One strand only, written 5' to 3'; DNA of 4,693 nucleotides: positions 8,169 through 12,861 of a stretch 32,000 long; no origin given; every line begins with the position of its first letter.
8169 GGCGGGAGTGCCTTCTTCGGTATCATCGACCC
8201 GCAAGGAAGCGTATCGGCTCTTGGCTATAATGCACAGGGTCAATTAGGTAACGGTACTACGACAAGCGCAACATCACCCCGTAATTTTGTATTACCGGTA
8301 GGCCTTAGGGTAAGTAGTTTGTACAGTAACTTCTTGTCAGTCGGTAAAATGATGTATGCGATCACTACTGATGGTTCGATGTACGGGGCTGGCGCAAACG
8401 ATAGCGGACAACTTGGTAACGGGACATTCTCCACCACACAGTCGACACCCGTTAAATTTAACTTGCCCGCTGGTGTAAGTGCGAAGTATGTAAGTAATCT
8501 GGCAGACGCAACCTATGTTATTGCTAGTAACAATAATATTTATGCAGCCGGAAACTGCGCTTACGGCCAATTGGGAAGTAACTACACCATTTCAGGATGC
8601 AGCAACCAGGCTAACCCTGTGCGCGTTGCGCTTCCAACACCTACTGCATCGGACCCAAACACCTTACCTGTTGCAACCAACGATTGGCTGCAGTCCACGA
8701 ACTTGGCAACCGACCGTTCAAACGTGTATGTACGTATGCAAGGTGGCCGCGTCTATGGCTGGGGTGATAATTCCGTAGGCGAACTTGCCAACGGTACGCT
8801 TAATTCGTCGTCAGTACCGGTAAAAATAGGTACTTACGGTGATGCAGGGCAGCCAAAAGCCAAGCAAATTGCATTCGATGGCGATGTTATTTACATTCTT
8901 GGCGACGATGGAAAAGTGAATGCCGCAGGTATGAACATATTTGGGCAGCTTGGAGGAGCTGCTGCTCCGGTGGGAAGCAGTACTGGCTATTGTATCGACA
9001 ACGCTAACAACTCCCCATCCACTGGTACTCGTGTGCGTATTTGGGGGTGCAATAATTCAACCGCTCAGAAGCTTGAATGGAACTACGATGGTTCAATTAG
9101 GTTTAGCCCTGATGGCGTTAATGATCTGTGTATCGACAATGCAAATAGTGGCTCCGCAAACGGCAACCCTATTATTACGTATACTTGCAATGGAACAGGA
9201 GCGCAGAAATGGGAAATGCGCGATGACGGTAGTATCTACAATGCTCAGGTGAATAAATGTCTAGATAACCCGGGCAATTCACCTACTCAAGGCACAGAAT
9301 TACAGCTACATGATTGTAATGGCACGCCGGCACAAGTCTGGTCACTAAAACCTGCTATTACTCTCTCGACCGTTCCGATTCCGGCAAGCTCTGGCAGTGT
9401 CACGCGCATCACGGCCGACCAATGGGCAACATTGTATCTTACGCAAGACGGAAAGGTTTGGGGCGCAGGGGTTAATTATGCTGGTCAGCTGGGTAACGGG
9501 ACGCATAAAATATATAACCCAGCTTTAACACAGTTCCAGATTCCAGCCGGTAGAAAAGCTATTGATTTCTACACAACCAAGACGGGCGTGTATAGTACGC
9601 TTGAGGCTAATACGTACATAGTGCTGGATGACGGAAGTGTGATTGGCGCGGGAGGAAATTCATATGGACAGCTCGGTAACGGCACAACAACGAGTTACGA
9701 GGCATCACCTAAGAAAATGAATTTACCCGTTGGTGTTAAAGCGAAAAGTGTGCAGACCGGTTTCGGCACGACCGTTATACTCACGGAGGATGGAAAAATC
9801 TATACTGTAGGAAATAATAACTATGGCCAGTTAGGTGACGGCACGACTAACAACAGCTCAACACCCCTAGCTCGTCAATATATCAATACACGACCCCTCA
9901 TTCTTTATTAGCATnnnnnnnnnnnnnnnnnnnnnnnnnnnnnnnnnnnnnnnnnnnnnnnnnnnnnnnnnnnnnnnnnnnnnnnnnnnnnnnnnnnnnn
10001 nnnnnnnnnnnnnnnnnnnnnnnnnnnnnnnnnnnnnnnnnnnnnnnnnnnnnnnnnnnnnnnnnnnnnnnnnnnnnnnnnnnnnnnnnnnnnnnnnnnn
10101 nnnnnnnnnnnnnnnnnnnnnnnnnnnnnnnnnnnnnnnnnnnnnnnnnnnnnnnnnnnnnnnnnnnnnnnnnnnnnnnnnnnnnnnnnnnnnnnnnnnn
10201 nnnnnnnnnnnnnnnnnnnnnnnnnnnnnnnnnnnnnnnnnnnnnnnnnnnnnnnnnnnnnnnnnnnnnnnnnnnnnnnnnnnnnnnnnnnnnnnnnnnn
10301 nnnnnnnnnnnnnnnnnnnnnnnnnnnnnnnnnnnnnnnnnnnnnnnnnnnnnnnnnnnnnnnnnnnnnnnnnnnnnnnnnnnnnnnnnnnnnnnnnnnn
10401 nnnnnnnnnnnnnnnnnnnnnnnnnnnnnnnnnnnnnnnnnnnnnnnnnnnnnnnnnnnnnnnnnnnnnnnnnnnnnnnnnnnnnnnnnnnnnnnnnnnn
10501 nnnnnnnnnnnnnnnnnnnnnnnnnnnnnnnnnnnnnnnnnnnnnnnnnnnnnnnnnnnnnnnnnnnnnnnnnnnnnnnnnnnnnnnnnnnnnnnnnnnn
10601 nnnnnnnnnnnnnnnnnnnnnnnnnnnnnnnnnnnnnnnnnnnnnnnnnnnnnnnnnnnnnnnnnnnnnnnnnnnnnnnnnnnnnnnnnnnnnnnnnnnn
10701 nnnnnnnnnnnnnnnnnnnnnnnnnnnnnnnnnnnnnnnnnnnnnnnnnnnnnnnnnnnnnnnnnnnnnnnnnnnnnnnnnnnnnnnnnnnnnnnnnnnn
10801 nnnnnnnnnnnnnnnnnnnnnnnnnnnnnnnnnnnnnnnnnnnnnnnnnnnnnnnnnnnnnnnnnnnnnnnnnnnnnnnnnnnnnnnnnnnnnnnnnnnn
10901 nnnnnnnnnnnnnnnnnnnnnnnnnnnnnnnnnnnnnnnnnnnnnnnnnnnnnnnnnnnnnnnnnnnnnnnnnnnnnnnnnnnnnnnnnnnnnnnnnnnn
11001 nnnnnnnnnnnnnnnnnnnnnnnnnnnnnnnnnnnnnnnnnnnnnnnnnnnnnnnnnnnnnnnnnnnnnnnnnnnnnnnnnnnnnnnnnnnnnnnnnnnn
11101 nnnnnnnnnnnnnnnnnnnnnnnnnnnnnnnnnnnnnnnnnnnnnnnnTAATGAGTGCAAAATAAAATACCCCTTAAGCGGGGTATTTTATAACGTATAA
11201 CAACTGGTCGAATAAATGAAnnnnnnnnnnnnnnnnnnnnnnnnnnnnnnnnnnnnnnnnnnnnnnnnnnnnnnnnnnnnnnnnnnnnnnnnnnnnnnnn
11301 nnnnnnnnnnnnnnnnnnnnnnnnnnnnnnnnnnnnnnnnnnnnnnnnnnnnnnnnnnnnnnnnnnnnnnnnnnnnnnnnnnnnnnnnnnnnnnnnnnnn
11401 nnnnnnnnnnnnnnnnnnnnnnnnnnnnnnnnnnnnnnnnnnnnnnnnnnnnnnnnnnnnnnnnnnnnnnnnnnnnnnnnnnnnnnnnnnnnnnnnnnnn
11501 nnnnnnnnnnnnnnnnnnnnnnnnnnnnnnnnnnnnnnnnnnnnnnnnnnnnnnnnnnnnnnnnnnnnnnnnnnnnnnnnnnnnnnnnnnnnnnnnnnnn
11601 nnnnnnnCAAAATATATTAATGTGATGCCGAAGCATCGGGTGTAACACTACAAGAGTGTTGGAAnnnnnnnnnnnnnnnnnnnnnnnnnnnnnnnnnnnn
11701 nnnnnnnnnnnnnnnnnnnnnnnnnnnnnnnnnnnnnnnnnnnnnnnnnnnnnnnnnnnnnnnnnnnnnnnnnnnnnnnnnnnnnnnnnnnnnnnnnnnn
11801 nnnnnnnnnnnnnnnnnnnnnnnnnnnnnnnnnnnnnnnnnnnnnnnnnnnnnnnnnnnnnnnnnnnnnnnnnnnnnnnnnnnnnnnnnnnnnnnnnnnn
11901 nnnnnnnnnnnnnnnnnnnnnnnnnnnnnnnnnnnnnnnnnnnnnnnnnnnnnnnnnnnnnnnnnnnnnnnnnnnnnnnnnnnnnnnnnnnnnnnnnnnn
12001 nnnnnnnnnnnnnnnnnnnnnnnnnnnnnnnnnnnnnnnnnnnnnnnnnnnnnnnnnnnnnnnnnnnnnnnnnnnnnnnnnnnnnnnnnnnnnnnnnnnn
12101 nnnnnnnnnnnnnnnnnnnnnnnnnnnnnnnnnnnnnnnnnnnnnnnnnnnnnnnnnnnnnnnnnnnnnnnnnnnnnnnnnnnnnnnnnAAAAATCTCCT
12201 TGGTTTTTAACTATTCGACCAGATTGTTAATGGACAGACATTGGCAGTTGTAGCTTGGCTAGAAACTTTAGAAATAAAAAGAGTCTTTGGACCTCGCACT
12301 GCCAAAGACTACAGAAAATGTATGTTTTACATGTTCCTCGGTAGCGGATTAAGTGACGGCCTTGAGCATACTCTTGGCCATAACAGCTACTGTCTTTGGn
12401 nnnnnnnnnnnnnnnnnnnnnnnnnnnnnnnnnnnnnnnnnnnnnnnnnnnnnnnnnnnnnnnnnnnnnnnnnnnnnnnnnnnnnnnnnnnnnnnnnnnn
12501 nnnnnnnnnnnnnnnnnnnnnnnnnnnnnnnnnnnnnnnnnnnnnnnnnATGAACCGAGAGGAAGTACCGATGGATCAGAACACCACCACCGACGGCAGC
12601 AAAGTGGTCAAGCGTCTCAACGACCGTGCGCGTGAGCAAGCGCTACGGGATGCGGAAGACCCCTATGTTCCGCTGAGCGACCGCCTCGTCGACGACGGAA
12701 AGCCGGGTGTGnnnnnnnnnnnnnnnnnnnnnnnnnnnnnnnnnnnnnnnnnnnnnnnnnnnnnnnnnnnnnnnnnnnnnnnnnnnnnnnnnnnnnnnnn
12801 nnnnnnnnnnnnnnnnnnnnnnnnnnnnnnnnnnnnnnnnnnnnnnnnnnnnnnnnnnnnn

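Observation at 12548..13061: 0.5-kb high-GC two-gene cassette embedded in AT-rich native DNA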

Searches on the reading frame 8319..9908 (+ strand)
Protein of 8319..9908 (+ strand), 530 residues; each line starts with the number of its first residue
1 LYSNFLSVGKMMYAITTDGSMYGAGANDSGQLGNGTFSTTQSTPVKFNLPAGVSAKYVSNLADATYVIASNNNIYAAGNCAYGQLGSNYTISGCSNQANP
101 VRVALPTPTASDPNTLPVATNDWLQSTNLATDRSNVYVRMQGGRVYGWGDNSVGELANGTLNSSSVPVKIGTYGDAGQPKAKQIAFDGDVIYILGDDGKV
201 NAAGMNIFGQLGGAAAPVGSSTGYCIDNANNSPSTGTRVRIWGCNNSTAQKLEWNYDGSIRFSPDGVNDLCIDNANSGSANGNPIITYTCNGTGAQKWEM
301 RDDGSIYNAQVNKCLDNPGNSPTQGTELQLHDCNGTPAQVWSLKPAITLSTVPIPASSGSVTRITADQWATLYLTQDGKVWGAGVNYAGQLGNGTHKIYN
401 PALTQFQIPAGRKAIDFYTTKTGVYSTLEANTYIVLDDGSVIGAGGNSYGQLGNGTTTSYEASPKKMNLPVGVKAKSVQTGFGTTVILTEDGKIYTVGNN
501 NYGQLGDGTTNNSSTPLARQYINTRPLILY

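Call 9: search_protein_families(library=pfam, proteins=[window:8319-9908:+], max_evalue=0.1)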
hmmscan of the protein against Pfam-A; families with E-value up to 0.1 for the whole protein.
window:8319-9908:+ (530 aa): 7 families
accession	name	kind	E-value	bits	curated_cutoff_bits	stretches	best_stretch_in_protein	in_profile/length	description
PF25390.1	WD40_RLD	-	8.2e-47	160.7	150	3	353-516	191-342/363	RCC1-like domain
PF00415.24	RCC1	-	5e-35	120.3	21.7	5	491-516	1-26/50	Regulator of chromosome condensation (RCC1) repeat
PF13540.12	RCC1_2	-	1e-25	89.2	22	5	476-504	2-30/30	Regulator of chromosome condensation (RCC1) repeat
PF00652.28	Ricin_B_lectin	-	1e-24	87.5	29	1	221-341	9-126/126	Ricin-type beta-trefoil lectin domain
PF14200.12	RicinB_lectin_2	-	1.2e-14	55.1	25.6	3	295-347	2-58/89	Ricin-type beta-trefoil lectin domain-like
PF20082.4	DUF6476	-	6.9e-06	26.3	24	1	462-495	42-75/91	Family of unknown function (DUF6476)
PF25384.1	Alsin_RLD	-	0.00083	19.2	100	0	449-509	252-311/405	Alsin RCC1-like domain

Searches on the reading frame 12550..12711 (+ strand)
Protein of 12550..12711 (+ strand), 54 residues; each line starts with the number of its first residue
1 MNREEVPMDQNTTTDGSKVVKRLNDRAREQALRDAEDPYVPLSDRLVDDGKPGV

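Call 9: search_protein_families(library=pfam, proteins=[window:12571-12711:+], max_evalue=0.1)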
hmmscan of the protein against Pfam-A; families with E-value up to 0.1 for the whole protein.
window:12571-12711:+ (47 aa): 0 families

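Call 10: search_protein_families(library=phrogs, proteins=[window:12571-12711:+], max_evalue=1)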
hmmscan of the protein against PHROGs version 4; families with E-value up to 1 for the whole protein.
window:12571-12711:+ (47 aa): 0 families

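Call 26: search_protein_families(library=ncbifam, proteins=[window:12571-12711:+], max_evalue=0.1)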
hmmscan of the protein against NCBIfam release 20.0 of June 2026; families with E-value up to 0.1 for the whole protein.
window:12571-12711:+ (47 aa): 0 families

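Call 27: search_protein_families(library=padloc, proteins=[window:12571-12711:+], max_evalue=0.1)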
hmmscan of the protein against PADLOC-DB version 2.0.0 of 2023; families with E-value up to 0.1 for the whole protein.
window:12571-12711:+ (47 aa): 0 families
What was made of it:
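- On Type II toxin-antitoxin module: No hit in Pfam, NCBIfam or PADLOC (calls 9, 26, 27).
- No hit to any toxin or antitoxin family in Pfam, NCBIfam or PADLOC (calls 9, 26, 27).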

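Call 47: search_solved_structures(query=A2, max_evalue=10)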
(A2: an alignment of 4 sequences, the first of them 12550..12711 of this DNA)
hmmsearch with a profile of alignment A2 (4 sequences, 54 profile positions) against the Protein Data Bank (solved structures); distinct sequences matched with E-value up to 10: 2.
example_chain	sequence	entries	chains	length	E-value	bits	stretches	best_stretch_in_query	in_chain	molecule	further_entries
7jka_A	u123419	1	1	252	0.34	14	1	23-51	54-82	m3DLH protein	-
6uhi_A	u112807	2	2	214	0.6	13.2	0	4-28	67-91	Ryanodine receptor 1 chimera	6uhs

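Call 51: find_homologous_proteins(query=window:12550-12711:+, max_evalue=1)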
Query window:12550-12711:+ (54 aa): 5 proteins with E <= 1 among 5 candidates.
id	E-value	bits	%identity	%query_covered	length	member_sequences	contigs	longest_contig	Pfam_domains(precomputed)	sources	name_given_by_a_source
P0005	5.7e-26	106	100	96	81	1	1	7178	-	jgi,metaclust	metaclust:\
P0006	1.9e-24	101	91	100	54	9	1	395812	-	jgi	jgi:hypothetical protein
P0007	1.4e-19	86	91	87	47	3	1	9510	-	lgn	-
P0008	2.7e-14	69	74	87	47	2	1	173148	-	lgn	-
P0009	2.3e-9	54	88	61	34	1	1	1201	-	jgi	-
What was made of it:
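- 12571..12714 (+): ORF1, 47 aa, an acidic orphan small protein (alternative start at 12550 gives 54 aa). It has only close relatives (call 51) and no family hit (calls 9, 10, 26, 27, 47).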

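Call 52: find_encoding_contigs(protein=P0006, flank=4000, max_places=10)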
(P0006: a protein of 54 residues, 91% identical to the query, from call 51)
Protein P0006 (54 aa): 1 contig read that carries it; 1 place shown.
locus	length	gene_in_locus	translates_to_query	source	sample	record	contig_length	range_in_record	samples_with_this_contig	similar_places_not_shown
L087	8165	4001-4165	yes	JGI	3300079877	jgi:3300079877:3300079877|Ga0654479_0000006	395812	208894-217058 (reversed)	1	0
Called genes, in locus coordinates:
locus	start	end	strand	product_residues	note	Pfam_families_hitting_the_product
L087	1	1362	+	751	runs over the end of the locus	PF25390:WD40_RLD, PF25390:WD40_RLD, PF00652:Ricin_B_lectin, PF14200:RicinB_lectin_2 (weak), PF25390:WD40_RLD, PF00415:RCC1 (weak), PF13540:RCC1_2, PF00415:RCC1 (weak), +1 more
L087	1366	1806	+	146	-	-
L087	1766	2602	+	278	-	-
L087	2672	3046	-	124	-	PF16320:Ribosomal_L12_N, PF00542:Ribosomal_L12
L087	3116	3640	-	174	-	PF00466:Ribosomal_L10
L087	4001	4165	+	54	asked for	-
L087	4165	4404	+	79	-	-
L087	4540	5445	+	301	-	-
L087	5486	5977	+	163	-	PF00186:DHFR_1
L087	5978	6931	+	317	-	PF01636:APH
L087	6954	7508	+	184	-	PF01467:CTP_transf_like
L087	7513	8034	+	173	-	PF11969:DcpS_C, PF01230:HIT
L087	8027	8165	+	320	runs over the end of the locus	PF00383:dCMP_cyt_deam_1, PF14437:MafB19-deam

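Call 53: find_encoding_contigs(protein=P0007, flank=4000, max_places=10)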
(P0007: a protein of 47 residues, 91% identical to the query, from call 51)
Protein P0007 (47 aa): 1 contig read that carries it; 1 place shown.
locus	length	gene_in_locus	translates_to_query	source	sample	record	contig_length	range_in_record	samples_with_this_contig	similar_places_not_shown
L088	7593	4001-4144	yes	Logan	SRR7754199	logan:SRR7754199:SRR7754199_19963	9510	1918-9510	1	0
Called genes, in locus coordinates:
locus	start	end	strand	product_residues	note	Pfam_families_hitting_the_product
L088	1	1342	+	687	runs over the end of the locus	PF25390:WD40_RLD, PF25390:WD40_RLD, PF00652:Ricin_B_lectin, PF14200:RicinB_lectin_2 (weak), PF25390:WD40_RLD, PF00415:RCC1 (weak), PF13540:RCC1_2, PF00415:RCC1 (weak), +2 more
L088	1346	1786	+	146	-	-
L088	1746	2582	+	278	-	-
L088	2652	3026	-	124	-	PF16320:Ribosomal_L12_N, PF00542:Ribosomal_L12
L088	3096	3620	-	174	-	PF00466:Ribosomal_L10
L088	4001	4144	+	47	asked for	-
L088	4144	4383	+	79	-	-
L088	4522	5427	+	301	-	-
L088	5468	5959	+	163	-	PF00186:DHFR_1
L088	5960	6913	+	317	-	PF01636:APH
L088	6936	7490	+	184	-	PF01467:CTP_transf_like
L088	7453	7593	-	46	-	?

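Call 54: find_encoding_contigs(protein=P0005, flank=4000, max_places=10)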
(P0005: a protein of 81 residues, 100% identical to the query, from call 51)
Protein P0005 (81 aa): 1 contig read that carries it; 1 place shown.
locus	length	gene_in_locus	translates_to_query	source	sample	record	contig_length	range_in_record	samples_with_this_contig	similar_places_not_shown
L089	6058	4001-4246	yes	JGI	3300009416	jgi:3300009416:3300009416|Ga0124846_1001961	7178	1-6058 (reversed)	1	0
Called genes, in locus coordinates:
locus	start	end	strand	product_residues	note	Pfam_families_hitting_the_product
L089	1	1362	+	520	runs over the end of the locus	PF25390:WD40_RLD, PF25390:WD40_RLD, PF00415:RCC1 (weak), PF00652:Ricin_B_lectin, PF14200:RicinB_lectin_2 (weak), PF25390:WD40_RLD, PF00415:RCC1 (weak), PF13540:RCC1_2, +3 more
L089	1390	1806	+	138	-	-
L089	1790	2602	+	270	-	-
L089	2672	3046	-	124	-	PF16320:Ribosomal_L12_N, PF00542:Ribosomal_L12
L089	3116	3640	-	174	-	PF00466:Ribosomal_L10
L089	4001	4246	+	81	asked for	-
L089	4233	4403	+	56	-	-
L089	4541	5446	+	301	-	-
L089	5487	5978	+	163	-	PF00186:DHFR_1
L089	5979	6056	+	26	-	?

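Call 77: search_dna_similar(query=window:12571-12711:+, collection=phages, mode=protein, max_evalue=1, max_rows=10)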
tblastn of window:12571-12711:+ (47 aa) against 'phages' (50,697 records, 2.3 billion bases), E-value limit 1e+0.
No match.

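Call 111: find_related_loci(query=A8, collection=viral_contigs, flank=3000)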
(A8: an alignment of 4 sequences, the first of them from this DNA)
Query A8 (47 aa) in viral_contigs; peptide patterns used: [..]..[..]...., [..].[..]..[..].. (x = any residue, [..] = any of these).
28 stretches matched a pattern, but none encodes a relative of the query by tblastn (E <= 1e-3).
